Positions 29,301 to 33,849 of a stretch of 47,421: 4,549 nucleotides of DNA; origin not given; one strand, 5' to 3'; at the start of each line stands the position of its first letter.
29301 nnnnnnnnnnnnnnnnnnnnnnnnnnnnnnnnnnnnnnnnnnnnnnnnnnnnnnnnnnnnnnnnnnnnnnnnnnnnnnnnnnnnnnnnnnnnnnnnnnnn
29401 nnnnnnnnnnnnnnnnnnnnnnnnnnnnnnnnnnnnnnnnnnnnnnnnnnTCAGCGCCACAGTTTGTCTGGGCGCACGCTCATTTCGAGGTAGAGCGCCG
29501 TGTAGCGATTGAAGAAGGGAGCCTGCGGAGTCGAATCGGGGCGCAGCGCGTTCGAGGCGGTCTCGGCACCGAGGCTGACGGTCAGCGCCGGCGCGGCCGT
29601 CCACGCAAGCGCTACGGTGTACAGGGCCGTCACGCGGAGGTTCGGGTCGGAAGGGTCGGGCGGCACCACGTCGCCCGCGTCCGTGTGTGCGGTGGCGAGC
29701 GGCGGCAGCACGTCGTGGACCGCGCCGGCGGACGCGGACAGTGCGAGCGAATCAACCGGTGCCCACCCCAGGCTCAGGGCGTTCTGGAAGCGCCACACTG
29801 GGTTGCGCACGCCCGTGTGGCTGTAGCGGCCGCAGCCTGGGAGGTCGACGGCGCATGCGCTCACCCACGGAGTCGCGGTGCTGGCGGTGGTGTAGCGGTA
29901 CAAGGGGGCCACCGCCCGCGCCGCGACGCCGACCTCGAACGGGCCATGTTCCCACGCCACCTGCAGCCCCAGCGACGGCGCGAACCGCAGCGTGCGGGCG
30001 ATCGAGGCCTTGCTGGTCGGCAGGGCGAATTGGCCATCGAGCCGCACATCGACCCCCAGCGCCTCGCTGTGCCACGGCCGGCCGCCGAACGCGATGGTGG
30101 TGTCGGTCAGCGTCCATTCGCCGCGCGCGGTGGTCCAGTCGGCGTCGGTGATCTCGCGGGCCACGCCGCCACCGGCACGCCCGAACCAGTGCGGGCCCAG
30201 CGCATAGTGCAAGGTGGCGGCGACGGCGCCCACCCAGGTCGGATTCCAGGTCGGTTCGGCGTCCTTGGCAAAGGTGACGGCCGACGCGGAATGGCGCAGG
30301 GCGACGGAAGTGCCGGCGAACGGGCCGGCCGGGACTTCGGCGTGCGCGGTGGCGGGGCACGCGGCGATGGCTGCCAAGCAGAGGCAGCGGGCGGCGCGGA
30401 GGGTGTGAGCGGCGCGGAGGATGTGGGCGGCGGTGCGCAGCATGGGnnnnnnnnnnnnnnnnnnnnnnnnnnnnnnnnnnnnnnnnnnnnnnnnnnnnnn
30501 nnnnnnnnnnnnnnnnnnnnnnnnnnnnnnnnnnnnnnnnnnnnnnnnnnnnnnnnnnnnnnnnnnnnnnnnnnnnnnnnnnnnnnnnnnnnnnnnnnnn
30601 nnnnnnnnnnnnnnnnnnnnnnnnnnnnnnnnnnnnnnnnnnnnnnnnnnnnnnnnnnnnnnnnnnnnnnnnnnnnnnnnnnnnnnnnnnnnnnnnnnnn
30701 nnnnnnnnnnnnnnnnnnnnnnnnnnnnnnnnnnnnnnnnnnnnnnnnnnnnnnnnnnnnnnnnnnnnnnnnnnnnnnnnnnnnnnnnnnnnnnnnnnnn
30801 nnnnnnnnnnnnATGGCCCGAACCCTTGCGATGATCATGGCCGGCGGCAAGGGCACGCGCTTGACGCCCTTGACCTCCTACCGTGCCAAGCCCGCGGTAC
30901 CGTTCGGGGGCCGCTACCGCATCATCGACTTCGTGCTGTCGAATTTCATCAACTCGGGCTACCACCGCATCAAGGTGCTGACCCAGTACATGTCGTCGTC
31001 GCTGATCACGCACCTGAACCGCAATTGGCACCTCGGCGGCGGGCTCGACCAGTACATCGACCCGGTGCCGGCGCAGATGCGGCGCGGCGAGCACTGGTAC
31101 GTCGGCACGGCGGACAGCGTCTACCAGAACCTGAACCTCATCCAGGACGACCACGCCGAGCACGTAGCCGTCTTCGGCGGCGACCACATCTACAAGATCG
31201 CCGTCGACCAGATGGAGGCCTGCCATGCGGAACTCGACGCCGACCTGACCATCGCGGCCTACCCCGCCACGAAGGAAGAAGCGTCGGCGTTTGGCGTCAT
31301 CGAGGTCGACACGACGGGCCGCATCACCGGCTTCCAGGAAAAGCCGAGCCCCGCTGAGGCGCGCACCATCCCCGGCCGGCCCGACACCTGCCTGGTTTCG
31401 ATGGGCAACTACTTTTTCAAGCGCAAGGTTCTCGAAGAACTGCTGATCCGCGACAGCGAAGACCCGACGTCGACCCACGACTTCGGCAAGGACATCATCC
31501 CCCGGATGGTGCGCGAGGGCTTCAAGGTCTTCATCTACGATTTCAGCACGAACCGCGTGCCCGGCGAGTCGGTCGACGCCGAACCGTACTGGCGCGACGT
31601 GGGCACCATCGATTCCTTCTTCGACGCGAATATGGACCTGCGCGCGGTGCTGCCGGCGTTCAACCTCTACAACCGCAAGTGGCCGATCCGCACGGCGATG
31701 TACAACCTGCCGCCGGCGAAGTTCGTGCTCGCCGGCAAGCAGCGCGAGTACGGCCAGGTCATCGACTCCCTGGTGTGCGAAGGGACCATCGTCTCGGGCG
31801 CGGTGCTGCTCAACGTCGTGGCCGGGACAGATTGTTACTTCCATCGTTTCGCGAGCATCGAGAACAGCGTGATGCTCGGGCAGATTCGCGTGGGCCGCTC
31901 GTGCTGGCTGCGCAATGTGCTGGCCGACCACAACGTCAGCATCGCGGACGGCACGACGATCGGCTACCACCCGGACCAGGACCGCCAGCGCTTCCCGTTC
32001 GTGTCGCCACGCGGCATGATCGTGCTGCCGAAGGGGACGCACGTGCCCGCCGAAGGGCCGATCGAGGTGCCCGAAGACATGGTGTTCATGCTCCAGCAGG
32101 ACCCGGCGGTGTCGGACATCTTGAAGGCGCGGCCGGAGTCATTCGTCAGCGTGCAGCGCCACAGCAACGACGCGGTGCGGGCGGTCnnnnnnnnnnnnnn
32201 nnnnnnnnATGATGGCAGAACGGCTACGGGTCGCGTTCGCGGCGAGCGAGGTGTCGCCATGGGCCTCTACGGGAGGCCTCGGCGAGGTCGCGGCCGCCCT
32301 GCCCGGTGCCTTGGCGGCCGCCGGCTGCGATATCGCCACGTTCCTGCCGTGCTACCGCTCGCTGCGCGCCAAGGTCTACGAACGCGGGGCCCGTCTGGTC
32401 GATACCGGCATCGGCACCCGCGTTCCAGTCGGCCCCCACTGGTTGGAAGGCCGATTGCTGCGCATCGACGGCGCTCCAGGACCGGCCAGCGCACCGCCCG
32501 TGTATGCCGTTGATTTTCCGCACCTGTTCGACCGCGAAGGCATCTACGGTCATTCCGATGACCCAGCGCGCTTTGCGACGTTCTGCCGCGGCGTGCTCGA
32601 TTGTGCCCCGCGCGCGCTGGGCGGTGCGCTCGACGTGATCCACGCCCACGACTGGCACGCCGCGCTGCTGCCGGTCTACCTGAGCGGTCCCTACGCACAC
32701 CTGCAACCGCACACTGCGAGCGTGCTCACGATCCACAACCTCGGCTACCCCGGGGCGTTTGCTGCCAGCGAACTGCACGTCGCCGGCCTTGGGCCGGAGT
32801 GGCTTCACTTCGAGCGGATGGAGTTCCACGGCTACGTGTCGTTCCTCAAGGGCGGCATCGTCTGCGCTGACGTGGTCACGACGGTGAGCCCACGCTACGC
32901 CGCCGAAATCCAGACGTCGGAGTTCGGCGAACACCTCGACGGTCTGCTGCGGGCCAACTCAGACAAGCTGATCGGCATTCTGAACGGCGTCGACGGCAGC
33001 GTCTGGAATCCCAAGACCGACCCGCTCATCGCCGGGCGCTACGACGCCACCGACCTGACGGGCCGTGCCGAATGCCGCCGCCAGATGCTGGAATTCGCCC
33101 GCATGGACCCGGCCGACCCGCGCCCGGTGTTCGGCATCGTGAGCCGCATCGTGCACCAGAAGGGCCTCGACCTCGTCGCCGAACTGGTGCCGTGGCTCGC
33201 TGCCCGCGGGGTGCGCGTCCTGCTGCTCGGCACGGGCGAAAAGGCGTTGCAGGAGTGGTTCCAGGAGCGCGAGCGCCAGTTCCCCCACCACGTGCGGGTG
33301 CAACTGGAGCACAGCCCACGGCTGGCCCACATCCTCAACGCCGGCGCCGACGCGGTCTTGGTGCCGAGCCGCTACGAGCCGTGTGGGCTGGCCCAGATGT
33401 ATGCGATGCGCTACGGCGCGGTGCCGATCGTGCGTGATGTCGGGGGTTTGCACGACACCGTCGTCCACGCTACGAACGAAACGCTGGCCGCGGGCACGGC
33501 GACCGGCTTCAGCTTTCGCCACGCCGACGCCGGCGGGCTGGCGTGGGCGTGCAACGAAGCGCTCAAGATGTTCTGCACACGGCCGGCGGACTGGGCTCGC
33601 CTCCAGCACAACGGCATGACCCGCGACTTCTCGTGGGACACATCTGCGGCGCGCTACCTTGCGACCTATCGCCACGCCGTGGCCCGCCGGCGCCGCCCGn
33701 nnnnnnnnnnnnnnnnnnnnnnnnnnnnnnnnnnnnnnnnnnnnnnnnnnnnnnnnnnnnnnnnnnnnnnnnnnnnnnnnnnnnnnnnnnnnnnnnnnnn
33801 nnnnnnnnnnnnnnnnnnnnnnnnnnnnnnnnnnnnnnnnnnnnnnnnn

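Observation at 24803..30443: Co-oriented cluster: signal-peptide beta-barrel-like protein, 1264-aa HEXXH lipoprotein metalloprotease, NfeD-like protein and flotillin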

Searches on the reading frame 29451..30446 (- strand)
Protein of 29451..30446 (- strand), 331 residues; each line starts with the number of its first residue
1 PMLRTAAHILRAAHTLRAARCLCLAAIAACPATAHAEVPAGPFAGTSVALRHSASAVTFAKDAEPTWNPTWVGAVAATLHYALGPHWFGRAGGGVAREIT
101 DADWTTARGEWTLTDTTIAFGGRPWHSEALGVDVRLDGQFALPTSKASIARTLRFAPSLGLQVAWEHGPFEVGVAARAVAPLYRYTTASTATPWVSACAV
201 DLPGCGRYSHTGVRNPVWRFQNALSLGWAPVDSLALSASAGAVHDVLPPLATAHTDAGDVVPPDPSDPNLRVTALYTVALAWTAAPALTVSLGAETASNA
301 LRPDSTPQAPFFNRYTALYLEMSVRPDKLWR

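Call 7: search_protein_families(library=pfam, proteins=[window:29451-30446:-], max_evalue=0.1)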
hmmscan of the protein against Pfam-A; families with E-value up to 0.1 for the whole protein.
window:29451-30446:- (331 aa): 0 families

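Call 8: search_protein_families(library=ncbifam, proteins=[window:29451-30446:-], max_evalue=0.1)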
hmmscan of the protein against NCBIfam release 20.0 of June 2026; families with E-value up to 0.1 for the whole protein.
window:29451-30446:- (331 aa): 0 families

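Call 15: find_homologous_proteins(query=window:29451-30446:-)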
Query window:29451-30446:- (331 aa): 7 proteins with E <= 0.001 among 8000 candidates.
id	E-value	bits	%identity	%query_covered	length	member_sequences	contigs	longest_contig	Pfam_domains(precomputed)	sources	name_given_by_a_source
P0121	4.5e-201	686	100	93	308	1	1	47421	-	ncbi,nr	ncbi:MAG: hypothetical protein EXR79_10995 [Myxococcales bacterium]|nr:hypothetical protein [Myxococ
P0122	7.9e-175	599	81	100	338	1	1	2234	-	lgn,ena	-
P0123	2.4e-41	161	33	93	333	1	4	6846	-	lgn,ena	-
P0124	2.6e-33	134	30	97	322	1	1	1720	-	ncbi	-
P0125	5.3e-31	127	32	90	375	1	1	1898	-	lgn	-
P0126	7.8e-28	116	30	91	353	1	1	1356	-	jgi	jgi:hypothetical protein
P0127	1.1e-16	79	29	88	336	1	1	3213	-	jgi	-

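Call 22: find_homologous_proteins(query=A2)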
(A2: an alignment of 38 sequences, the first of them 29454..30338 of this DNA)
Query A2 (38 sequences) (295 aa, profile of the alignment): 27 proteins with E <= 0.001 among 8000 candidates.
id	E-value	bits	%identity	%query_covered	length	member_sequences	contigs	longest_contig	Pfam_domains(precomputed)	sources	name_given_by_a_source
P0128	3.4e-114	399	36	98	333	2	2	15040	-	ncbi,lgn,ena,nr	ncbi:MAG: hypothetical protein CVU56_24770 [Deltaproteobacteria bacterium HGW-Deltaproteobacteria-14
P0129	2.5e-106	374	38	96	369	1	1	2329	-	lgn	-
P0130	2.8e-105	370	32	96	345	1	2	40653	-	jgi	jgi:hypothetical protein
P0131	2.2e-104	367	33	96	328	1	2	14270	-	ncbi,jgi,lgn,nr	ncbi:MAG: hypothetical protein FJ109_08695 [Deltaproteobacteria bacterium]|nr:hypothetical protein [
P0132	3.9e-103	363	37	96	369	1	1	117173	-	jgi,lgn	-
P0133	5.7e-103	363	40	99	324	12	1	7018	-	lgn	-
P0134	6.0e-102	359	33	96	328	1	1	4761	-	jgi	-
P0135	1.0e-99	352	30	96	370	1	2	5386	-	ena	-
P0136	1.3e-98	348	32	96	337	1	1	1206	-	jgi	jgi:hypothetical protein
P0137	4.2e-93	330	32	96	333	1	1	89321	-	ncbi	ncbi:MAG: hypothetical protein ABIJ09_05120 [Pseudomonadota bacterium]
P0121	8.1e-89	316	100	100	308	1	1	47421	-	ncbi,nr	ncbi:MAG: hypothetical protein EXR79_10995 [Myxococcales bacterium]|nr:hypothetical protein [Myxococ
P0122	2.1e-88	315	87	100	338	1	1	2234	-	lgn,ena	-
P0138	2.3e-88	315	37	99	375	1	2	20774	-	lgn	-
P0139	1.2e-87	312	46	95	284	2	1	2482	-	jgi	-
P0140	9.8e-78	280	22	73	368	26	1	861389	-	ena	-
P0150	5.4e-22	97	-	-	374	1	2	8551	-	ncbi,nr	ncbi:MAG: hypothetical protein D6729_02550 [Deltaproteobacteria bacterium]|nr:MAG: hypothetical prot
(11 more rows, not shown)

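Call 34: predict_structure(alignment_id=A3)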
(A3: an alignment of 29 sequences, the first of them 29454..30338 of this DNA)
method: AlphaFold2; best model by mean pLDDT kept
length: 295 residues; sequences in the alignment: 29
mean_pLDDT: 82.7   pTM: 0.76
mean pLDDT of the five models: 82.7, 82.3, 80.8, 79.8, 78.7
residues with pLDDT >= 90: 154; 70-90: 70; 50-70: 46; < 50: 25
segments of 3 or more residues with pLDDT < 50: 1-3, 154-175
pLDDT, mean of each block of 10 residues (from residue 1): 73 91 57 83 93 96 73 87 95 95 93 89 98 97 93 51 47 60 96 97 94 74 72 83 96 95 61 67 95 80
secondary structure, 60 per line:
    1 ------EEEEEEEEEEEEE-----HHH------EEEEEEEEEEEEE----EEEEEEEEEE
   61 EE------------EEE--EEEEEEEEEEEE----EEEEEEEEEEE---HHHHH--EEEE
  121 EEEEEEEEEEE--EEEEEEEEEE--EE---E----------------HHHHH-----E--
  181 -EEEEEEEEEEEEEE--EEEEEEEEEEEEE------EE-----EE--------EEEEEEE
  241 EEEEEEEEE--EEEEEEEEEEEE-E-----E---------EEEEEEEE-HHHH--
elements in order: E7-19 E34-46 E51-62 E75-77 E80-91 E96-106 H110-114 E117-131 E134-143 H168-172 E182-195 E198-210 E234-249 E252-263 E281-288 H290-293

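Call 51: search_protein_families(library=pfam, proteins=[window:29454-30338:-], max_evalue=10)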
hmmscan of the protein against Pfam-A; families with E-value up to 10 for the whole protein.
window:29454-30338:- (295 aa): 0 families

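Call 73: search_protein_representatives(alignment_id=A3)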
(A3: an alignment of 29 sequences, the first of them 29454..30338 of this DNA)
Query: 29 sequences, 336 profile positions. Proteins with E-value up to 0.001 (for the whole library): 1668; up to 1e-10: 1230; up to 1e-30: 426. The best 150 are listed.
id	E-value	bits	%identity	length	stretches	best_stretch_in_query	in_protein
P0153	3.5e-124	430.8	-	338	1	6-332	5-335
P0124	1.0e-122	425.9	-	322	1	33-335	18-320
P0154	3.7e-117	407.6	-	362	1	7-335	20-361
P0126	1.9e-115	402.1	-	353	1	6-335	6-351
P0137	2.4e-113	395.1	-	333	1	1-334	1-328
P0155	3.2e-113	394.7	-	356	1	7-335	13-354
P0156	1.3e-112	392.8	-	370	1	16-335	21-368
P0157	1.3e-111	389.5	-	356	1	7-334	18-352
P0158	4.6e-111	387.6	-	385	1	23-334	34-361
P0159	6.6e-110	383.8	-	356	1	10-335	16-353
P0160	2.4e-109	382.0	-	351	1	7-335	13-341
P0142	2.6e-109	381.9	-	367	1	1-333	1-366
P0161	3.6e-106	371.5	-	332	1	11-333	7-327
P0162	9.3e-106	370.2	-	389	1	29-334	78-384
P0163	1.1e-105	369.9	-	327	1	34-334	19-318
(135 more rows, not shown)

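Call 84: find_encoding_contigs(protein=P0140, flank=7000, max_places=2)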
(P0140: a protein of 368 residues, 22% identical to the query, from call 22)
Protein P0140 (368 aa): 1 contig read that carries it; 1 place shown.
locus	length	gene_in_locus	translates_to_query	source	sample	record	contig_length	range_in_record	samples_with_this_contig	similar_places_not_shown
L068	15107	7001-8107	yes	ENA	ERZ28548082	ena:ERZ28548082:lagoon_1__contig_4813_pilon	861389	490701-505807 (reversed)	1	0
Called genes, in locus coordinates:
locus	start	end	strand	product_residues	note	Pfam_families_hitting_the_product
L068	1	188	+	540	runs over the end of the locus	PF00069:Pkinase, PF07714:PK_Tyr_Ser-Thr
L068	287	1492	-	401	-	PF11583:AurF (faint)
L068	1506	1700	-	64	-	-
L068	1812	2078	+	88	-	-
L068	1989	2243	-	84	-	PF00376:MerR, PF13411:MerR_1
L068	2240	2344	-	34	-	-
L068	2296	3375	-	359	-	PF00970:FAD_binding_6, PF00175:NAD_binding_1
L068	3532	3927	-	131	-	PF01174:SNO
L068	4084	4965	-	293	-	PF01680:SOR_SNZ, PF05690:ThiG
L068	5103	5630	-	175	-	PF06089:Asparaginase_II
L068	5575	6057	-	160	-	PF06089:Asparaginase_II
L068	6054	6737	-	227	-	PF07238:PilZ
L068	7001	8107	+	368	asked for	-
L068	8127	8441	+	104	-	-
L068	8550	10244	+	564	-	-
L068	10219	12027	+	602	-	-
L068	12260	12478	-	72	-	PF01176:eIF-1a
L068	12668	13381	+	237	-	PF00563:EAL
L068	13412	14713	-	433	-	PF03349:Toluene_X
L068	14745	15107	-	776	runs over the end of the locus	-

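Call 85: find_encoding_contigs(protein=P0150, flank=7000, max_places=2)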
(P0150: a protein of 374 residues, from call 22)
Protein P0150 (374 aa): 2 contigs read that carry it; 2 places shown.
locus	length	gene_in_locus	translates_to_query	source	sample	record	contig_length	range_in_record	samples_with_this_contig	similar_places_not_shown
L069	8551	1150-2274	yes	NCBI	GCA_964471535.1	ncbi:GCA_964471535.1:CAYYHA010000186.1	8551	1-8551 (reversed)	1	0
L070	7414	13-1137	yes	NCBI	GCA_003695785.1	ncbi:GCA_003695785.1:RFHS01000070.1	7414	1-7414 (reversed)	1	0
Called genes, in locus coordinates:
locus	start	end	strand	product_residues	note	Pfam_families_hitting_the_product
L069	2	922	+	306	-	?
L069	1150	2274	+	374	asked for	-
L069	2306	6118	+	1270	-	PF16313:DUF4953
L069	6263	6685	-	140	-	-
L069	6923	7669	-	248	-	PF13489:Methyltransf_23, PF05175:MTS, PF06325:PrmA (weak), PF01209:Ubie_methyltran (weak), PF13847:Methyltransf_31, PF08241:Methyltransf_11, PF08242:Methyltransf_12, PF13649:Methyltransf_25, +1 more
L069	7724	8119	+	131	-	-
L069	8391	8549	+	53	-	?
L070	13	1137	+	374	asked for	-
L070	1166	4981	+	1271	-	PF16313:DUF4953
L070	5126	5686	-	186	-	-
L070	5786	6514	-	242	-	PF13489:Methyltransf_23, PF01209:Ubie_methyltran (weak), PF05175:MTS, PF06325:PrmA (weak), PF13847:Methyltransf_31, PF08241:Methyltransf_11, PF08242:Methyltransf_12, PF13649:Methyltransf_25, +1 more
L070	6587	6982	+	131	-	-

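Call 96: search_protein_families(library=pfam, proteins=[L069:2306-6115:+], max_evalue=0.01)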
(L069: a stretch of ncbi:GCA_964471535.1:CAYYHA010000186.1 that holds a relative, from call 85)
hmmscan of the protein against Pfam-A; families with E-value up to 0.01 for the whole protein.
L069:2306-6115:+ (1270 aa): 2 families
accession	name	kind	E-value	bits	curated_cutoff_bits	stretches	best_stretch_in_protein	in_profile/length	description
PF16313.11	DUF4953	-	1.8e-10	41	24.2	1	669-694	10-35/316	Met-zincin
PF01400.30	Astacin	-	0.0018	18.4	22.5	1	674-749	80-146/189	Astacin (Peptidase family M12A)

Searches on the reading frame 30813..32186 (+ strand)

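Call 62: search_protein_families(library=pfam, proteins=[window:30813-32186:+], max_evalue=0.001)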
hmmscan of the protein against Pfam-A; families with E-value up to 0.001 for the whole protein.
window:30813-32186:+ (458 aa): 4 families
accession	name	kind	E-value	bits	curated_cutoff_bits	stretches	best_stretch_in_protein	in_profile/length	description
PF00483.29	NTP_transferase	-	1.6e-60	205.2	21.2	1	6-277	2-243/245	Nucleotidyl transferase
PF24894.1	Hexapep_GlmU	-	1.8e-25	89.5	23.3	1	300-404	1-103/104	GlmU-like, C-terminal hexapeptide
PF25247.1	LbH_GLGC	-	4.4e-06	27.1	27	0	358-413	74-132/135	GLGC left-handed parallel beta-helix domain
PF12804.13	NTP_transf_3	-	8.2e-05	23.3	27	1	6-154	1-127/160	MobA-like NTP transferase domain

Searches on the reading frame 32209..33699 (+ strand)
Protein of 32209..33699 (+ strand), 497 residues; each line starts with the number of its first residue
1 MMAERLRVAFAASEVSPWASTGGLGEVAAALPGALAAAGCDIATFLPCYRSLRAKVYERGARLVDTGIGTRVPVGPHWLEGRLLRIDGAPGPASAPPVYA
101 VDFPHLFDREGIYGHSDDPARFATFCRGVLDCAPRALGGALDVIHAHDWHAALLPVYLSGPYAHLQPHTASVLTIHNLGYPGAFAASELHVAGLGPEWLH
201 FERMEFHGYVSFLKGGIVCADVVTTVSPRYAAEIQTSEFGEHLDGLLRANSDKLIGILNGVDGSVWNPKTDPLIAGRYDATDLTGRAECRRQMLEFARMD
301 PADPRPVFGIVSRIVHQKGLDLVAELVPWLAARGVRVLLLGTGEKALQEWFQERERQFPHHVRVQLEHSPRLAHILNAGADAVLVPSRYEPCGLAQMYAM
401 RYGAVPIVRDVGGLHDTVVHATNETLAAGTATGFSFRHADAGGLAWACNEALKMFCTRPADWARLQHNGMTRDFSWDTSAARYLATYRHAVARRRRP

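Call 62: search_protein_families(library=pfam, proteins=[window:32209-33699:+], max_evalue=0.001)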
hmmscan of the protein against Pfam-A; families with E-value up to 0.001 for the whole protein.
window:32209-33699:+ (497 aa): 4 families
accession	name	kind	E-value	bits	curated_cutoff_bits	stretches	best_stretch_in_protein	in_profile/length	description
PF08323.17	Glyco_transf_5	-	1.1e-68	232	22.7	1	7-248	1-238/239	Starch synthase catalytic domain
PF00534.26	Glycos_transf_1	-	6.9e-15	55.4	26.4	1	302-452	12-156/172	Glycosyl transferases group 1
PF13692.12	Glyco_trans_1_4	-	8.2e-13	49.3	27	1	305-428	1-125/142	Glycosyl transferases group 1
PF13439.12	Glyco_transf_4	-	8.1e-06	26.4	28.5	0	140-236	72-150/170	Glycosyltransferase Family 4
